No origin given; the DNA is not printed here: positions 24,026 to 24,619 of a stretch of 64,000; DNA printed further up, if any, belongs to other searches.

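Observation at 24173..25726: Type-II membrane protein made of three tandem ~95-aa four-cysteine repeats of unknown family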

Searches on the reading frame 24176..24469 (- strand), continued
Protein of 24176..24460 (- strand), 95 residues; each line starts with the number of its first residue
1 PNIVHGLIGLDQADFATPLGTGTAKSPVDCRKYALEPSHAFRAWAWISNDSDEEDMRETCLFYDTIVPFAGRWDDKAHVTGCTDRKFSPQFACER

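Call 78: list_cluster_members(proteins=[P0107, P0110, P0116, P0112, P0106, P0113, P0133, P0082, P0086, P0093])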
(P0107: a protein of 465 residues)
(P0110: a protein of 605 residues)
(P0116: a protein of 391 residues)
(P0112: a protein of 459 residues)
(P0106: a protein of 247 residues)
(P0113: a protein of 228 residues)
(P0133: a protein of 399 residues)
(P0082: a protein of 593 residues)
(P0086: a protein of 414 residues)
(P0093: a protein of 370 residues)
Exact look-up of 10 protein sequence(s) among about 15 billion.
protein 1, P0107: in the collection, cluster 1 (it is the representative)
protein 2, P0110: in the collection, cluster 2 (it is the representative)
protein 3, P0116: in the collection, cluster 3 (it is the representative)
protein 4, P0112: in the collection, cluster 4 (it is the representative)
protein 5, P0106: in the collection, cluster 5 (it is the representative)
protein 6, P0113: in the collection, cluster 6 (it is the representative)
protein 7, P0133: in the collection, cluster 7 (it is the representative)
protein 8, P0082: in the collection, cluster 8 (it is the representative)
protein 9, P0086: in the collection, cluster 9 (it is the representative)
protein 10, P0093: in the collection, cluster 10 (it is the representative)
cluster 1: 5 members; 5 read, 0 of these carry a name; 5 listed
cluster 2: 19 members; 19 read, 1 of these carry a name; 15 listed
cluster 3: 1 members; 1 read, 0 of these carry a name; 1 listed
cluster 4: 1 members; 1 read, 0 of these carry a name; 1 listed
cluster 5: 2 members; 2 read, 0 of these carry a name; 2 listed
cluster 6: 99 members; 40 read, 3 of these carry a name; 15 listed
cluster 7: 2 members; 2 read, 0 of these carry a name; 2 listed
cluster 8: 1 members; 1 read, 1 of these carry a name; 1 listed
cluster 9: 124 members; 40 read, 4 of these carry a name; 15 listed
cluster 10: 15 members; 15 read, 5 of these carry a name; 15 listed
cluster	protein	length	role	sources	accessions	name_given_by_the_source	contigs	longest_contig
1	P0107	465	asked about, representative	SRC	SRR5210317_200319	-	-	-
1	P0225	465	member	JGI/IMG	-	-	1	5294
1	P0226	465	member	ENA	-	-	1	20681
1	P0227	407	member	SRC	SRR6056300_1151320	-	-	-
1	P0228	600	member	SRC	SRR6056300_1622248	-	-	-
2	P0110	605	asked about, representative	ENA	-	-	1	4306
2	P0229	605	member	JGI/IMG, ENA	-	hypothetical protein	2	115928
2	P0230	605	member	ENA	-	-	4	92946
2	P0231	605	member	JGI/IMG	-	-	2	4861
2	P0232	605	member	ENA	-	-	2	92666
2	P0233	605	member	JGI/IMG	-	-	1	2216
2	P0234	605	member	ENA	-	-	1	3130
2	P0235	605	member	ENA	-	-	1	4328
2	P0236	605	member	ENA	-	-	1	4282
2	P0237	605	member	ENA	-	-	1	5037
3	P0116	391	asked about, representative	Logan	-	-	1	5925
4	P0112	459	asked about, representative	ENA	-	-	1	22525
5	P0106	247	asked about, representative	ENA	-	-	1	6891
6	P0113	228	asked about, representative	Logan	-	-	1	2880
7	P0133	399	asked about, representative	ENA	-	-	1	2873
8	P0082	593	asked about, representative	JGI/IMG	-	hypothetical protein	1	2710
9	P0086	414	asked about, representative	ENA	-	-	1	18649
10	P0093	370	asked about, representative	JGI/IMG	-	hypothetical protein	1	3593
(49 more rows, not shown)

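Call 85: search_protein_families(library=pfam, proteins=[P0121, P0085], max_evalue=0.001)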
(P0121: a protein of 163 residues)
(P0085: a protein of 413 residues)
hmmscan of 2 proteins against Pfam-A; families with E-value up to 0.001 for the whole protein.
P0121 (163 aa): 1 family
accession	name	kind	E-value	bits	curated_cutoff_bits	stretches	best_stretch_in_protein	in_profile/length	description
PF21827.1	New_glue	-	2.1e-06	27.8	31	1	9-68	10-61/94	New glue protein family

P0085 (413 aa): 0 families
